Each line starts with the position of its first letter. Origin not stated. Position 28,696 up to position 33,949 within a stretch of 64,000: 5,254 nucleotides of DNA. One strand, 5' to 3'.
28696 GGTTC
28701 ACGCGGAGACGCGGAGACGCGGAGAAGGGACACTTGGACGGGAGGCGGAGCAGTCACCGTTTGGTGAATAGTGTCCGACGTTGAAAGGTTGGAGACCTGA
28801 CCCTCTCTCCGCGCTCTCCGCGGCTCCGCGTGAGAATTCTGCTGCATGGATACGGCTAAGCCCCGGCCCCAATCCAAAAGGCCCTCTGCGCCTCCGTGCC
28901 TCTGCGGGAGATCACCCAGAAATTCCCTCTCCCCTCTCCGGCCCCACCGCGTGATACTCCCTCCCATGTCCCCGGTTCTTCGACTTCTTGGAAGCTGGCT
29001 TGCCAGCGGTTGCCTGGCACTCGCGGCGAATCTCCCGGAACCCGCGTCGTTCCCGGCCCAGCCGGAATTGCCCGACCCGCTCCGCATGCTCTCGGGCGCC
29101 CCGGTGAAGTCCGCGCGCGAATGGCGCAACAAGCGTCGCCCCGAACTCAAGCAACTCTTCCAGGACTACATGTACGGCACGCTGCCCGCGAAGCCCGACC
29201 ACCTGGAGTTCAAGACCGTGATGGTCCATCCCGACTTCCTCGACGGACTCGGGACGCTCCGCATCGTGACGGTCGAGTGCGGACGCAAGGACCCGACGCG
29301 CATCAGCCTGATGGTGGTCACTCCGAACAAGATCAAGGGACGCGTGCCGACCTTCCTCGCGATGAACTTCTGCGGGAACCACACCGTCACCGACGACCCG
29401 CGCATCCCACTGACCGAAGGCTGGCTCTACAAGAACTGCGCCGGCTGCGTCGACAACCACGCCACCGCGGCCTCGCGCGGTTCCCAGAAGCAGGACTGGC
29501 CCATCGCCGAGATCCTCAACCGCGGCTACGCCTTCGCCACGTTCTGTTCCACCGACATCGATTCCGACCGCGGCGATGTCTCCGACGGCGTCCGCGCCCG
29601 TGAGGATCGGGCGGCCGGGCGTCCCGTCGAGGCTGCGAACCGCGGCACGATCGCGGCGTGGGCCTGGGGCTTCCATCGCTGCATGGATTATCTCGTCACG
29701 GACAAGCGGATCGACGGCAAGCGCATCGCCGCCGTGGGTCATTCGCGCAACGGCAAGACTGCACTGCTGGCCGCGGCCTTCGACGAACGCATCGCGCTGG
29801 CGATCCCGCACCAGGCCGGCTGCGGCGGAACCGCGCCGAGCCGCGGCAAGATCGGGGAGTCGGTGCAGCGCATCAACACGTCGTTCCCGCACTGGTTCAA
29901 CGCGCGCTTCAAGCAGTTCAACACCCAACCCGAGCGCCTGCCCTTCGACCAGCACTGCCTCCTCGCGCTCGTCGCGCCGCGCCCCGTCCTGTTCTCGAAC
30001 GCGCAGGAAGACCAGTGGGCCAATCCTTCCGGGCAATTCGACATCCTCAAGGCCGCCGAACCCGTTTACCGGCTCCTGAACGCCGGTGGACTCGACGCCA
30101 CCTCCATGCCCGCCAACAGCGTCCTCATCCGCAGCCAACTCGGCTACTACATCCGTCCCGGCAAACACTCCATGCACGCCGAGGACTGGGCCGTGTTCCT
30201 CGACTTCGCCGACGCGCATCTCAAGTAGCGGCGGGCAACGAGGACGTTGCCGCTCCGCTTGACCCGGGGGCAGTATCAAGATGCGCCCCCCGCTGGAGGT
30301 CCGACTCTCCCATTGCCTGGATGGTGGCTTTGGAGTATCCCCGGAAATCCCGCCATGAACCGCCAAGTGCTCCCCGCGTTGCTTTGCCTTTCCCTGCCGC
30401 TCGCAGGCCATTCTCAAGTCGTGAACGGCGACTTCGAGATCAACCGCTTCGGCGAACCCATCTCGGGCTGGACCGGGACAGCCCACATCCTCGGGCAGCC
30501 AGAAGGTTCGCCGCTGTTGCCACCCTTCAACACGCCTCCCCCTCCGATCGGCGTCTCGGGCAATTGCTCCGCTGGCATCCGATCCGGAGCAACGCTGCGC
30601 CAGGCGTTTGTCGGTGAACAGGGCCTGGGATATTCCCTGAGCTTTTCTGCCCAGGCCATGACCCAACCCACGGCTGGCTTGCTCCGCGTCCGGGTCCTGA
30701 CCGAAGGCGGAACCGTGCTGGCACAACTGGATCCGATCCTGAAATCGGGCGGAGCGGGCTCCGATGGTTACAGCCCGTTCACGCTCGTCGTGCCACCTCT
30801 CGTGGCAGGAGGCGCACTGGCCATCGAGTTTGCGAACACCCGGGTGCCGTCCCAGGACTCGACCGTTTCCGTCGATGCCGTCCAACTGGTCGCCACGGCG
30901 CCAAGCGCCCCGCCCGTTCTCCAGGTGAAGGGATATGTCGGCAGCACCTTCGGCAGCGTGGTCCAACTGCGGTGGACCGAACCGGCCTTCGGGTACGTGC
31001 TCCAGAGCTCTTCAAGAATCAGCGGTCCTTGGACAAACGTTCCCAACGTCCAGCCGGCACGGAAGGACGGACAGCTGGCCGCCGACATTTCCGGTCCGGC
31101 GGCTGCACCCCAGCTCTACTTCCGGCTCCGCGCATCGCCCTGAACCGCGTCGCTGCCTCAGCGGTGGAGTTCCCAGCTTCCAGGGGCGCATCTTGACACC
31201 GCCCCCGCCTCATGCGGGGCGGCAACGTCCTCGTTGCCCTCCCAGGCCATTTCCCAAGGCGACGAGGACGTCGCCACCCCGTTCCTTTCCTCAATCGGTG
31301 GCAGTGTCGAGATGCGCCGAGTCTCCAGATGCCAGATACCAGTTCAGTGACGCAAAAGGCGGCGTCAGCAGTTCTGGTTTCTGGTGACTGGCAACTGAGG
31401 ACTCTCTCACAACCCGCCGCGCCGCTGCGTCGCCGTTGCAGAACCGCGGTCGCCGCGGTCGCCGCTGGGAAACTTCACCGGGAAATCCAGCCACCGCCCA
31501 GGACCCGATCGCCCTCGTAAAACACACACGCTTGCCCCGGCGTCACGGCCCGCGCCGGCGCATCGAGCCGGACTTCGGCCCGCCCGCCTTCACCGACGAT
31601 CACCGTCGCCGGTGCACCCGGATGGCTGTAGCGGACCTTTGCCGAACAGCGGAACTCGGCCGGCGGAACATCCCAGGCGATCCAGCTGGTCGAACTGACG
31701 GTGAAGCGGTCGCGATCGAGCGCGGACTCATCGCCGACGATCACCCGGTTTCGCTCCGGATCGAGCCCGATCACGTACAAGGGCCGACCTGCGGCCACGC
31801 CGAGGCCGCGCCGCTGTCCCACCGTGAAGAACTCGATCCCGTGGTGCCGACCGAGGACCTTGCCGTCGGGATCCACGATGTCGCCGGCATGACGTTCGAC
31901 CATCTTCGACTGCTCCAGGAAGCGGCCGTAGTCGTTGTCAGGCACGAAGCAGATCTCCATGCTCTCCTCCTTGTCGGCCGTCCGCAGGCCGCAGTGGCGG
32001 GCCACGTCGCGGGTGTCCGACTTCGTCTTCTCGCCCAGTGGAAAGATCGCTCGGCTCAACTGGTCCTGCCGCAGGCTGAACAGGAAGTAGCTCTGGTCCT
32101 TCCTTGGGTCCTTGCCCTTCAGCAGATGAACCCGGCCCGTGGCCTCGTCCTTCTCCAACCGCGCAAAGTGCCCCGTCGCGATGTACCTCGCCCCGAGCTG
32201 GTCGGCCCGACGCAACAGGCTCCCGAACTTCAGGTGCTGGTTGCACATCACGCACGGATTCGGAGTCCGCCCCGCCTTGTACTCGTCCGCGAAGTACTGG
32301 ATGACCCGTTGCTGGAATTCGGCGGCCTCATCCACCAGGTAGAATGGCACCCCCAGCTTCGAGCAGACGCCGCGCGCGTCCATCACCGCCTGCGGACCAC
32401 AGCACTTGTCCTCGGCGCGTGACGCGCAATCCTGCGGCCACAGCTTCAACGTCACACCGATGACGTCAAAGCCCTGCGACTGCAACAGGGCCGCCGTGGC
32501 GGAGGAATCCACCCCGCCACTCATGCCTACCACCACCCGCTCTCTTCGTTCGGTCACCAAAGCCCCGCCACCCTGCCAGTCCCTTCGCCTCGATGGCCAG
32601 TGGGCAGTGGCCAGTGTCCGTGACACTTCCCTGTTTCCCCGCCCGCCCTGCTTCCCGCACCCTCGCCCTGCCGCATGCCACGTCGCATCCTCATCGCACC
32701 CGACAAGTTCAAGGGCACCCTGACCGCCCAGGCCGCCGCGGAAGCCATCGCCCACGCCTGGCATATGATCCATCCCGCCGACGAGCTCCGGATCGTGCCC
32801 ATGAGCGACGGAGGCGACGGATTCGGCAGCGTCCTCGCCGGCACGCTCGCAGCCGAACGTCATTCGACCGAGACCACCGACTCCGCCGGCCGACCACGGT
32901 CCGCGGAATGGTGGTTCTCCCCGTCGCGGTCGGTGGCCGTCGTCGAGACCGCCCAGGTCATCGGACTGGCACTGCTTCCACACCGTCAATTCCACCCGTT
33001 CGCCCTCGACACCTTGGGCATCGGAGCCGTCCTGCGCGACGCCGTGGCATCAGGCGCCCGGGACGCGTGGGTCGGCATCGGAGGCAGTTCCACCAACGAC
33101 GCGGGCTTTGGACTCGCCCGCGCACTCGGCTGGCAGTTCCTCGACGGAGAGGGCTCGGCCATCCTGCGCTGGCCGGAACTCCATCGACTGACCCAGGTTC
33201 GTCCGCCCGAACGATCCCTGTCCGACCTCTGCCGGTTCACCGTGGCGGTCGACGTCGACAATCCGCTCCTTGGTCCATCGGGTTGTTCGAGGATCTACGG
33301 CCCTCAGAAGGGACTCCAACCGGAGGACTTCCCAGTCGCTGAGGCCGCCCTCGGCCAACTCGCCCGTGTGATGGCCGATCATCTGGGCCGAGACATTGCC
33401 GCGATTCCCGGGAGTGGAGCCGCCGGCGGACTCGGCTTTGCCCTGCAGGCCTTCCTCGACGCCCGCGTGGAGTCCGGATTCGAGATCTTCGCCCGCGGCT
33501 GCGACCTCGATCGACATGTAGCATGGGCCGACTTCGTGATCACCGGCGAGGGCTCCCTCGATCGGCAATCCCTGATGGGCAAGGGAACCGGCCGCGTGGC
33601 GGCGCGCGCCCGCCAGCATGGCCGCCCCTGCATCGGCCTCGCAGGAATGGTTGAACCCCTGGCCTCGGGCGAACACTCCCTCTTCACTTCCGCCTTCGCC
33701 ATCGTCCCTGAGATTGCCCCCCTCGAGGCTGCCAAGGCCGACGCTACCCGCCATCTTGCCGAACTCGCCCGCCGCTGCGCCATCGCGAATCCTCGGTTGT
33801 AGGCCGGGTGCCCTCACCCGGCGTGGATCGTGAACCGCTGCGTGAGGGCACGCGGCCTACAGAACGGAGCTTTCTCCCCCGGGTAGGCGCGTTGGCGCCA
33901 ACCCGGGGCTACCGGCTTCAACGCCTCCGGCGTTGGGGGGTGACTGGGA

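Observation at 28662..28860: MITE-like element of about 190-200 bp with 13-bp terminal inverted repeats and TNA flank duplications, three copies in 64 kb and no transposase in the window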

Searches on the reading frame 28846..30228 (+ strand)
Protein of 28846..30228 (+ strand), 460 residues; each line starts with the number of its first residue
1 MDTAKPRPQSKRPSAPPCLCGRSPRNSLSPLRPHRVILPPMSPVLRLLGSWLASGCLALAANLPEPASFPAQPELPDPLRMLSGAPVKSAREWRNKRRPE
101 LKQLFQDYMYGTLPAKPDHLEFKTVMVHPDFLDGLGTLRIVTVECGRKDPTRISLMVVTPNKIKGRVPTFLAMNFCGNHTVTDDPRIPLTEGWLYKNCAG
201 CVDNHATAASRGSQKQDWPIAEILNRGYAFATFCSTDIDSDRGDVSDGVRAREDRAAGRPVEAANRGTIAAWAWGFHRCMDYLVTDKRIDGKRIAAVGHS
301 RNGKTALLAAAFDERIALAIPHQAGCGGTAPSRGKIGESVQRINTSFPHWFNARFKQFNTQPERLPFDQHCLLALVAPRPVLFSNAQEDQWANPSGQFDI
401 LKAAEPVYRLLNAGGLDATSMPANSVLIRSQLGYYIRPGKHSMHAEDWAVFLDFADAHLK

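Call 12: search_protein_families(library=pfam, proteins=[window:28846-30228:+], max_evalue=0.01)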
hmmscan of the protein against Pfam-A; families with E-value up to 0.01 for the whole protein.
window:28846-30228:+ (460 aa): 1 family
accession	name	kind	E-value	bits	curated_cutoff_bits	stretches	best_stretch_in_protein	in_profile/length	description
PF22244.2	GCE_fung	-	7.4e-39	134.4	27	1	264-411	75-230/231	Glucuronyl esterase, fungi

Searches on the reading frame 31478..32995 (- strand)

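Call 50: search_protein_families(library=pfam, proteins=[window:31478-32995:-], max_evalue=0.001)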
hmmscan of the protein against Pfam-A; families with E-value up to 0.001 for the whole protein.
window:31478-32995:- (506 aa): 3 families
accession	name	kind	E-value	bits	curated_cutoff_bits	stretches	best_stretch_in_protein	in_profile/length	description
PF03054.22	tRNA_Me_trans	-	7e-75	251.6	20.6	1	153-352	2-201/202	tRNA methyl transferase HUP domain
PF20258.4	tRNA_Me_trans_C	-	1.1e-20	74.1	20.6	1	429-504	2-77/77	Aminomethyltransferase beta-barrel domain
PF20259.3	tRNA_Me_trans_M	-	4.4e-19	68.2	27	1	364-422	6-66/66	tRNA methyl transferase PRC-barrel domain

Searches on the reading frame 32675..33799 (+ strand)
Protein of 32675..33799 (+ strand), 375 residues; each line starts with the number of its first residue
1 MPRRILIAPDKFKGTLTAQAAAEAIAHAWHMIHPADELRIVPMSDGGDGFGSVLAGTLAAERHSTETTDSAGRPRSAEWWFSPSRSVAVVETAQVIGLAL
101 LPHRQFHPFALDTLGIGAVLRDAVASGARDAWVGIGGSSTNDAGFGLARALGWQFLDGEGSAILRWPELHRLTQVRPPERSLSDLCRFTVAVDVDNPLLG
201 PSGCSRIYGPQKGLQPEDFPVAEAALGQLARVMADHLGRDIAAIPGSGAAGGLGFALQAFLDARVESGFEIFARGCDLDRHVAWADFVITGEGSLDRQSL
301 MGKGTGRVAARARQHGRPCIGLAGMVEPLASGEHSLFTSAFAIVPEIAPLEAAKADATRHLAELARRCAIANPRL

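Call 50: search_protein_families(library=pfam, proteins=[window:32675-33799:+], max_evalue=0.001)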
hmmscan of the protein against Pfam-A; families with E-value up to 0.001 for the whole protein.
window:32675-33799:+ (375 aa): 1 family
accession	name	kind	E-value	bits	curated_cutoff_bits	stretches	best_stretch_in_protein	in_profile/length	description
PF02595.20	Gly_kinase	-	4.4e-110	368.6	23.3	1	5-369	1-368/372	Glycerate kinase family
